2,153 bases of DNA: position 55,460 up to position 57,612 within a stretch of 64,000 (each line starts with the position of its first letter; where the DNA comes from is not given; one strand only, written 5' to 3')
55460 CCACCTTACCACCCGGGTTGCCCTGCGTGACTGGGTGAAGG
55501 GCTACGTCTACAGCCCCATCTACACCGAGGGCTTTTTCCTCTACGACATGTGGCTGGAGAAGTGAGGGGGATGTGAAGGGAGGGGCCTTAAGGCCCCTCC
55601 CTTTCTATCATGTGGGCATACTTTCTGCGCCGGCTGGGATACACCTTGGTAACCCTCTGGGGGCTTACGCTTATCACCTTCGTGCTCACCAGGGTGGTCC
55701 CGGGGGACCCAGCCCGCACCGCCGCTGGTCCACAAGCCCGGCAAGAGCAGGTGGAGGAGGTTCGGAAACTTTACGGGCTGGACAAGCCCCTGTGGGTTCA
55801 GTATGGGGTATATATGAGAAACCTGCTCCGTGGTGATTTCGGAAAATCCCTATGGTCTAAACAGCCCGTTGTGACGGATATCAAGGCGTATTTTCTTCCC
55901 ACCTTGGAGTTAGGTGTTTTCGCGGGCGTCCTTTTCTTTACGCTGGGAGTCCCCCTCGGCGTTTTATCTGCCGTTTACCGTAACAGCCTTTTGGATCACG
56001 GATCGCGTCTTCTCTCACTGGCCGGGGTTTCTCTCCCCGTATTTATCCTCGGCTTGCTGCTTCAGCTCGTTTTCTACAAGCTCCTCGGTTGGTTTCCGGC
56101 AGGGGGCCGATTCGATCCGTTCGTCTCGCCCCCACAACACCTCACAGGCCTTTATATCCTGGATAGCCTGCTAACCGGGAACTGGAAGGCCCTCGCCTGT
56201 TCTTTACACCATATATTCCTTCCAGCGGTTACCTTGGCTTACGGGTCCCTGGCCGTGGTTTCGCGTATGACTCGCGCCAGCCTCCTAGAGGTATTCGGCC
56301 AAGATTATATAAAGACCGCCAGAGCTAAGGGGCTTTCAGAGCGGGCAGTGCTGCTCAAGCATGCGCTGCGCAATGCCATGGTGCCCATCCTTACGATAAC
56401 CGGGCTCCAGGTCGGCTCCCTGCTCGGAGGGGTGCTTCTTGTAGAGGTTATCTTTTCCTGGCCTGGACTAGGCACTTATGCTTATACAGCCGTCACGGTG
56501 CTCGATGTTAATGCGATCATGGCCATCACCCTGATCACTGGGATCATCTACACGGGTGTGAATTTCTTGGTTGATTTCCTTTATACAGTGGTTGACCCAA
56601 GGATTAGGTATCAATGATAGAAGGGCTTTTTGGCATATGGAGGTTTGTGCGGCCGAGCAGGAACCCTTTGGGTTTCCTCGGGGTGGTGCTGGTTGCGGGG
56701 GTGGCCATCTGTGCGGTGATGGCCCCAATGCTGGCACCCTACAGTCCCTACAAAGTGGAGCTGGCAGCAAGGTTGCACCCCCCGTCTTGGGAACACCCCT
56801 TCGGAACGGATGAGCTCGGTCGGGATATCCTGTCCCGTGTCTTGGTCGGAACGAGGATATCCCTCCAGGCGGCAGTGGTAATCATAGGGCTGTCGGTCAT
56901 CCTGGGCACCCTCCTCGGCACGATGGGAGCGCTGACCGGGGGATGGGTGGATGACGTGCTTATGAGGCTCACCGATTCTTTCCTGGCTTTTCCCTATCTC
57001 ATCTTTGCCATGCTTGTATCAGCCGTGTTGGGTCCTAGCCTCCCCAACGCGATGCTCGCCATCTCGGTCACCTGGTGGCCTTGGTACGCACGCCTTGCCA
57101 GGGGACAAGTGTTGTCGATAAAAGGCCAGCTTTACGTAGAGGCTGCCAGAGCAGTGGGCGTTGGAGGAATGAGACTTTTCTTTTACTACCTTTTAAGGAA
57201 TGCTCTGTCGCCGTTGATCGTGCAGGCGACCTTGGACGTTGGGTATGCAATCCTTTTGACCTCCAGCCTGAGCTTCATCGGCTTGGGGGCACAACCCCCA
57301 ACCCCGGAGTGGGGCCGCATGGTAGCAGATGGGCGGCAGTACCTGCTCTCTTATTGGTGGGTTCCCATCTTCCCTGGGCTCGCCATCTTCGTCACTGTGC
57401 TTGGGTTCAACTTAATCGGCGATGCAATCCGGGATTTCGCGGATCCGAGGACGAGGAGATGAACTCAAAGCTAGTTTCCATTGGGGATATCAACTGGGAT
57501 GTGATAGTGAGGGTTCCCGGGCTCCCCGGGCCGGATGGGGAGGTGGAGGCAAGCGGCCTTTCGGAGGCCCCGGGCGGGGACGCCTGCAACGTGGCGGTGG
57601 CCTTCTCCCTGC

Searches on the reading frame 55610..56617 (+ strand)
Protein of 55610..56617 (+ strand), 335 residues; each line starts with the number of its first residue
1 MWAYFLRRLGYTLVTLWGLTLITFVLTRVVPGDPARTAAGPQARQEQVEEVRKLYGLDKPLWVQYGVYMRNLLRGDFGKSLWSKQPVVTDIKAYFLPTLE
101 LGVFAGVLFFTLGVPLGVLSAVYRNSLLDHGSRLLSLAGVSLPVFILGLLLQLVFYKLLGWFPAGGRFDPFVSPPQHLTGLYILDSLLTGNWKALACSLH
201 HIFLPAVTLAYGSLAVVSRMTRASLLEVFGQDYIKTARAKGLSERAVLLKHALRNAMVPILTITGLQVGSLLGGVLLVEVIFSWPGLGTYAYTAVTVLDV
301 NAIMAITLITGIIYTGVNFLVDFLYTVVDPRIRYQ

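Call 73: search_protein_families(library=pfam, proteins=[window:55610-56617:+], max_evalue=0.001)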
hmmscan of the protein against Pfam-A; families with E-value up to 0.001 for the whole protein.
window:55610-56617:+ (335 aa): 2 families
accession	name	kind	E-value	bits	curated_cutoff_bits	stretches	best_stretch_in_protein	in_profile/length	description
PF00528.27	BPD_transp_1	-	1.7e-40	139.2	26.4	1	113-333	1-183/184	Binding-protein-dependent transport system inner membrane component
PF19300.4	BPD_transp_1_N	-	4.9e-13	49.7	23.8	1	1-75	1-75/114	Binding-prot-dependent transport system membrane comp, N-term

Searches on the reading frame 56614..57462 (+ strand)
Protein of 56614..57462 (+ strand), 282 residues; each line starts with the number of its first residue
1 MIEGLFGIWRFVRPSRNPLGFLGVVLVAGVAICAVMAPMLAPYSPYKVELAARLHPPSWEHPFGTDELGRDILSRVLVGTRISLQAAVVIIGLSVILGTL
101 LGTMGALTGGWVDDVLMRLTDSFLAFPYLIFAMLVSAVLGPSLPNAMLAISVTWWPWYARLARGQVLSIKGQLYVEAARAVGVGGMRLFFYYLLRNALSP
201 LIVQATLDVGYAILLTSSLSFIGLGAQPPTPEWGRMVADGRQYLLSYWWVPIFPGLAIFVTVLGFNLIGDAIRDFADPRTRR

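Call 73: search_protein_families(library=pfam, proteins=[window:56614-57462:+], max_evalue=0.001)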
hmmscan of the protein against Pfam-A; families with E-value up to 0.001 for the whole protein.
window:56614-57462:+ (282 aa): 2 families
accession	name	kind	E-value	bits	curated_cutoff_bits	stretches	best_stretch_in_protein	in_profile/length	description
PF00528.27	BPD_transp_1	-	1.5e-31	110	26.4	1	98-282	1-184/184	Binding-protein-dependent transport system inner membrane component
PF12911.12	OppC_N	-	4.5e-07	30.1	23.9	1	14-57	10-53/53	N-terminal TM domain of oligopeptide transport permease C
